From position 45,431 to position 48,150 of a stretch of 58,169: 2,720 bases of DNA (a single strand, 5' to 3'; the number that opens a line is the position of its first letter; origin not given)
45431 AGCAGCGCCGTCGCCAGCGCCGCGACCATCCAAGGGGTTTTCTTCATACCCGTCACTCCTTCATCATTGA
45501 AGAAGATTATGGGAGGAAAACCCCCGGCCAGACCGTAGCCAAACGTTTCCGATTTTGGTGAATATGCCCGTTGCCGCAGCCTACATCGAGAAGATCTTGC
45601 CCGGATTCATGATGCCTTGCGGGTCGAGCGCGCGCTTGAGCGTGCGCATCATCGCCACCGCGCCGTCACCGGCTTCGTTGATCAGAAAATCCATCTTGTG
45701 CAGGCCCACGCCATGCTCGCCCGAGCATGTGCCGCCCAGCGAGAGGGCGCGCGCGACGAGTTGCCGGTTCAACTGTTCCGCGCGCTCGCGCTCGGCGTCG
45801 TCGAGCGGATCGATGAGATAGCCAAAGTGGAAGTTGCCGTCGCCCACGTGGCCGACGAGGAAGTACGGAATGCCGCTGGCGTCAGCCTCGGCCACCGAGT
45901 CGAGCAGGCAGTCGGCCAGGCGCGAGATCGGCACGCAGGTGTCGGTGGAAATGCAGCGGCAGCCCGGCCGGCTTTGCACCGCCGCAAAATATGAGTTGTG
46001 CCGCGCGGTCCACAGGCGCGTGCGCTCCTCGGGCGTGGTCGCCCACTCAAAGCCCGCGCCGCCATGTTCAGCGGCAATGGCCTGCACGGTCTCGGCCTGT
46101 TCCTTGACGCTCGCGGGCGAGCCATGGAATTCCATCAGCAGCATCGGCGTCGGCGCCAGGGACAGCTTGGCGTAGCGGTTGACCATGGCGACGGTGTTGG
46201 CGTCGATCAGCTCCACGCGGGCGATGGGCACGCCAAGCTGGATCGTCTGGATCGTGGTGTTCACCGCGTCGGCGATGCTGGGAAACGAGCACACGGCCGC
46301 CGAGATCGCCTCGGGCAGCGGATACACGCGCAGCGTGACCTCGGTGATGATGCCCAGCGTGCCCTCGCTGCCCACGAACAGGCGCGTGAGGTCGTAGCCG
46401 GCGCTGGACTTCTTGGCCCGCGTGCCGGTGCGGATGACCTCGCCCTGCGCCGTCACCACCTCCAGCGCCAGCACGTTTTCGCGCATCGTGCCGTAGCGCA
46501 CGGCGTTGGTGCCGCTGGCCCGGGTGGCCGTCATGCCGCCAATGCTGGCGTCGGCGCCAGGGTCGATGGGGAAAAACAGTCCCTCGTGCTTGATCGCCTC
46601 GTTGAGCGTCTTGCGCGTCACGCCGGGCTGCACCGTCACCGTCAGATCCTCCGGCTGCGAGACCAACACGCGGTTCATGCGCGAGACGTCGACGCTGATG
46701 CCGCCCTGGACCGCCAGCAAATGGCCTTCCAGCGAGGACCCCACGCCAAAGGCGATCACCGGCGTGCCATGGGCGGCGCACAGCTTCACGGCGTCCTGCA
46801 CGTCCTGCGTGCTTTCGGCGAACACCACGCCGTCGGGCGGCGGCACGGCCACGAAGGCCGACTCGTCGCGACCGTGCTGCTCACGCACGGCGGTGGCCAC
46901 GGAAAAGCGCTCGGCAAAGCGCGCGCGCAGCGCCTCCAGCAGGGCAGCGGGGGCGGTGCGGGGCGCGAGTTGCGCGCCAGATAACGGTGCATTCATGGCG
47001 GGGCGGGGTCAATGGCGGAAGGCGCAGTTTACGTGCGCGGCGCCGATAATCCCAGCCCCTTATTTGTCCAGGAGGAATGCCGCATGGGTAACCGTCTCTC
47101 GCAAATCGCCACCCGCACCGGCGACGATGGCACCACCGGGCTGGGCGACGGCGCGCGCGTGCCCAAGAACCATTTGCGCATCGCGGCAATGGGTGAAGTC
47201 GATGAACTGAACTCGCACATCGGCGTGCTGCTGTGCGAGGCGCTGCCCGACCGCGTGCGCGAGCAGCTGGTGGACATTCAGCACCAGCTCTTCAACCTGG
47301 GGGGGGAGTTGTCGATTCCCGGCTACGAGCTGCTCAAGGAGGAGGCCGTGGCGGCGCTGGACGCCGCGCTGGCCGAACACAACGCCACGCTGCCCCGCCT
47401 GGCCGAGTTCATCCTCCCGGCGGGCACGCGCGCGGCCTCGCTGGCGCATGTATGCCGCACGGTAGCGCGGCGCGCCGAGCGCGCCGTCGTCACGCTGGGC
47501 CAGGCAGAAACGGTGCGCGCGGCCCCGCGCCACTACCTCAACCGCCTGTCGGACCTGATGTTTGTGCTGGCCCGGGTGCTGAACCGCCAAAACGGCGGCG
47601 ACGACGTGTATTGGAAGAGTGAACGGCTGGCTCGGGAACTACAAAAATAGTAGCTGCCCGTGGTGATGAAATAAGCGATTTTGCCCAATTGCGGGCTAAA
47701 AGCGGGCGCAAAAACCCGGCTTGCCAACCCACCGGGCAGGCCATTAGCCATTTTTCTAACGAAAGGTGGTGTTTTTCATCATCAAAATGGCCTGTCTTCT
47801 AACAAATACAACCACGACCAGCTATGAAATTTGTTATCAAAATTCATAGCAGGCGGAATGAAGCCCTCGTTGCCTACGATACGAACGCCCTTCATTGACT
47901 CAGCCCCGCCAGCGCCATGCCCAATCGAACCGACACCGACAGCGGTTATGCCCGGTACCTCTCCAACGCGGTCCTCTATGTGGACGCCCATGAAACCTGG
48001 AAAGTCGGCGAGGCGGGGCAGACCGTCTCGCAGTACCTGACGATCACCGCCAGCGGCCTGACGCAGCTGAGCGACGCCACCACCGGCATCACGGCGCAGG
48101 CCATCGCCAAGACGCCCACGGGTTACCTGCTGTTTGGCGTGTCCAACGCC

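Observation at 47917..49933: Bacterial calpain-like (C2) cysteine protease fused to Ca-loop repeats, with no signal peptide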

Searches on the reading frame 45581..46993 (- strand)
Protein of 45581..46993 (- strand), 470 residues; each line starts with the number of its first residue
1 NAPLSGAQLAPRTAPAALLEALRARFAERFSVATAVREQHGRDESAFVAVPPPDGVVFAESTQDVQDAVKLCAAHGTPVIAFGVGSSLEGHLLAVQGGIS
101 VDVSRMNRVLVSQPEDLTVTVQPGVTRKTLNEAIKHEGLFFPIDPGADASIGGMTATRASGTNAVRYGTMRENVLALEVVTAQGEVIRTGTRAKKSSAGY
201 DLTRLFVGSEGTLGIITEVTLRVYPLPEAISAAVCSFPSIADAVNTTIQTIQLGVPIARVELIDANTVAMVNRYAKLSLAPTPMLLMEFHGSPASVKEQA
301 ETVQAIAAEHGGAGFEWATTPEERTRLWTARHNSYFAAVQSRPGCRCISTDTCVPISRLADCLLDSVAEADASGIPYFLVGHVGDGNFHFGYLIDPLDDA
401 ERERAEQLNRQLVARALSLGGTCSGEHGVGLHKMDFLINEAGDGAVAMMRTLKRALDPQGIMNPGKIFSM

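Call 52: list_cluster_members(proteins=[window:45581-46993:-, window:47012-47647:+, window:47917-49104:+, window:48266-49930:+])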
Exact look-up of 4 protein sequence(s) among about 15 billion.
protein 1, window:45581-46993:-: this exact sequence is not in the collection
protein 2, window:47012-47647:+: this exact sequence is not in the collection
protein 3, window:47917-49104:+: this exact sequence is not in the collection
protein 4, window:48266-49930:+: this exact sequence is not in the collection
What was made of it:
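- Tried and rejected: Exact-sequence look-up of four window proteins found none in the collection, so the source genome could not be named (call 52).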

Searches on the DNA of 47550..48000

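Call 22: search_rna_families(source=window, start=47550, end=48000, threshold=evalue, max_evalue=1)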
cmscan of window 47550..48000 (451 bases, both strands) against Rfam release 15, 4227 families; matches with E-value up to 1: 0.
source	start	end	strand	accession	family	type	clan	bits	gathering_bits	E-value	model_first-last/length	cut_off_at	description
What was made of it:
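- Tried and rejected: Rfam on 47550-48000 gave nothing, so there is no riboswitch or sRNA upstream (call 22).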
